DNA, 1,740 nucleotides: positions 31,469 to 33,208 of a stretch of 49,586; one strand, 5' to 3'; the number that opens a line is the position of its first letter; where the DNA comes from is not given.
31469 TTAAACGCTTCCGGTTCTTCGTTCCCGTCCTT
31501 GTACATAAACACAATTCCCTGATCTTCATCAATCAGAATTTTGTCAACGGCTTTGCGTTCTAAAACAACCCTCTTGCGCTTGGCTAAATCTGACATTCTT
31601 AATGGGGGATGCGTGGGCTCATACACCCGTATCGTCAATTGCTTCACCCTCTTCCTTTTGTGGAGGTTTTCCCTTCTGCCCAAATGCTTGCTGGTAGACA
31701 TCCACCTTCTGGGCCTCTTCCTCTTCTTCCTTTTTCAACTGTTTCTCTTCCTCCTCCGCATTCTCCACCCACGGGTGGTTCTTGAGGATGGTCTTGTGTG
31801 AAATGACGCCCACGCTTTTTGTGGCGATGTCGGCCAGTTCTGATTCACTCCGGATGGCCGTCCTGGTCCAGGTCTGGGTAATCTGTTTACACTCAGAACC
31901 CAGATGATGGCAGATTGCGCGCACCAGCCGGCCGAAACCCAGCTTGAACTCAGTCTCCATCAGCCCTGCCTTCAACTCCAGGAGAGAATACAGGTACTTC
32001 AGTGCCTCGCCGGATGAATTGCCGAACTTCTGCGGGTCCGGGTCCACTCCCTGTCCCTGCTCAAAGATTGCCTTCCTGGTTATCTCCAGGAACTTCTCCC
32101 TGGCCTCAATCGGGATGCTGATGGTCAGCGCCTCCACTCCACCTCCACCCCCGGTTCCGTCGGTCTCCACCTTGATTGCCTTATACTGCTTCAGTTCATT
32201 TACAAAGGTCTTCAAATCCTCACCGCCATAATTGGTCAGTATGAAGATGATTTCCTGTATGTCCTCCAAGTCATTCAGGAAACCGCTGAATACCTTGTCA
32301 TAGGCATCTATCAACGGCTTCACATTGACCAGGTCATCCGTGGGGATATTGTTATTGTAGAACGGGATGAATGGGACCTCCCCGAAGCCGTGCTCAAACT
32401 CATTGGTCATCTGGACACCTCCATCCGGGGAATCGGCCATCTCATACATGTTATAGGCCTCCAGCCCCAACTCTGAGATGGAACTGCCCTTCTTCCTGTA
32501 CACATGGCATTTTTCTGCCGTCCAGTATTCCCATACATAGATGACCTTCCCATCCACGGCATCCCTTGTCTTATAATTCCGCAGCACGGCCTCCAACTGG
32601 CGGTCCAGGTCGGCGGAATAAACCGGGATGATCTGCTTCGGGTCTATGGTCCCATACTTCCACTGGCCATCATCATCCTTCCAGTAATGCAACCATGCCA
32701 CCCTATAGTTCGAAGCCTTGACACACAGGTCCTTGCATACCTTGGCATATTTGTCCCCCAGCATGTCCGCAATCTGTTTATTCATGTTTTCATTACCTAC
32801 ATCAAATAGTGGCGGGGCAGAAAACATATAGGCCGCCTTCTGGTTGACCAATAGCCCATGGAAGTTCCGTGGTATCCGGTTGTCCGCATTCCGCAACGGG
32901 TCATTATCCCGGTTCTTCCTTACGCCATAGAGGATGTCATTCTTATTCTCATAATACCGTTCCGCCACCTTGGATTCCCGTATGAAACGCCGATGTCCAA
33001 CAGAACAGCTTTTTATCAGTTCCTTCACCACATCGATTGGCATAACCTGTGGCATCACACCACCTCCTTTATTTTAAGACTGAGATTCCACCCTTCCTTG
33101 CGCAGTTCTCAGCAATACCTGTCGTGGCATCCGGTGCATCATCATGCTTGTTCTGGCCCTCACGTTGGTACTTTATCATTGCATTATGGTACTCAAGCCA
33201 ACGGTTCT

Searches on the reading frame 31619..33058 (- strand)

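Call 53: search_protein_families(library=pfam, proteins=[window:31619-33058:-], max_evalue=0.01)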
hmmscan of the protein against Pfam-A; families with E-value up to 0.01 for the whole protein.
window:31619-33058:- (479 aa): 1 family
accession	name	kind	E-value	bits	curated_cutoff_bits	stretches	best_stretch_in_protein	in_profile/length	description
PF05133.19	SPP1_portal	-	1.3e-123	413.5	25.5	1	18-451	4-416/416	Phage portal protein, SPP1 Gp6-like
